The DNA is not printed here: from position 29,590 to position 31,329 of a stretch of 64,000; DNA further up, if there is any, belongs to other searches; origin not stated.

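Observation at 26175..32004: About 5.8-kb block of three orphan ORFs that may be one giant interrupted gene (in-frame TAA plus +1 overlap)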

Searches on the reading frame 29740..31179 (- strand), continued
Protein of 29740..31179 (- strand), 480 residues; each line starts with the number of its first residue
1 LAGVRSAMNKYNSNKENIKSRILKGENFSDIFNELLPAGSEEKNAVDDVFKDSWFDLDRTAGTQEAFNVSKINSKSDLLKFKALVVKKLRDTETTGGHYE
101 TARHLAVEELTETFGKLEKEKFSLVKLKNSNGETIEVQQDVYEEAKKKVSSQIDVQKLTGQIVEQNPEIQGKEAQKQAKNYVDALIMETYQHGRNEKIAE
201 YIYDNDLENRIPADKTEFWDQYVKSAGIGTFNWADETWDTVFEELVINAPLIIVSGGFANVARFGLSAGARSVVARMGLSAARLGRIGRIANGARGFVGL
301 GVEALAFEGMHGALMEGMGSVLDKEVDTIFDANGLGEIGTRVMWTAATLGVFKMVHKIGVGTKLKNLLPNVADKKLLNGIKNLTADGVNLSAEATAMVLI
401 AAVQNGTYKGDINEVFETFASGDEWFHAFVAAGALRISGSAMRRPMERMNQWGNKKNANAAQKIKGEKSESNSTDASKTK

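Call 82: search_protein_families(library=pfam, proteins=[P0032, P0033, P0034, P0035, P0036, P0037, P0040], max_evalue=0.0001)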
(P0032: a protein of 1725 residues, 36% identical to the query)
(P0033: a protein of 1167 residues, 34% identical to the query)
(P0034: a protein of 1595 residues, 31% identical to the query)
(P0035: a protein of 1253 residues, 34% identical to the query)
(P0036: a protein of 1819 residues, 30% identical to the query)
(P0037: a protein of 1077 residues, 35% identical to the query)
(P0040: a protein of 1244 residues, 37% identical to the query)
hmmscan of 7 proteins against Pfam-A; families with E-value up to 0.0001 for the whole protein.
P0032 (1725 aa): 0 families

P0033 (1167 aa): 1 family
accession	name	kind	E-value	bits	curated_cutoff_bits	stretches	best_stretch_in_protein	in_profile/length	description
PF00226.36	DnaJ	-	1.6e-09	38.2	27.8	1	1116-1154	18-56/63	DnaJ domain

P0034 (1595 aa): 0 families

P0035 (1253 aa): 0 families

P0036 (1819 aa): 0 families

P0037 (1077 aa): 0 families

P0040 (1244 aa): 1 family
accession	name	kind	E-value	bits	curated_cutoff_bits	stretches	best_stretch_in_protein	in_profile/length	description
PF13672.11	PP2C_2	-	5e-05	23.4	24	1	988-1182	13-182/209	Protein phosphatase 2C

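Call 83: search_protein_families(library=padloc, proteins=[P0004], max_evalue=0.01)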
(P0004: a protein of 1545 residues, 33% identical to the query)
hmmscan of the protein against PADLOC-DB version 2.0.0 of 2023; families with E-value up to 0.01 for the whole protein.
P0004 (1545 aa): 2 families
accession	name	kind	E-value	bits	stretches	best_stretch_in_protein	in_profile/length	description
PDLC03865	LmuB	-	3.8e-05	20.1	1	763-1034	208-840/1007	-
PDLC00519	JetC1|JetC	-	0.00011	18.6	1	923-1119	621-815/1097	DUF3584 domain; MukB-like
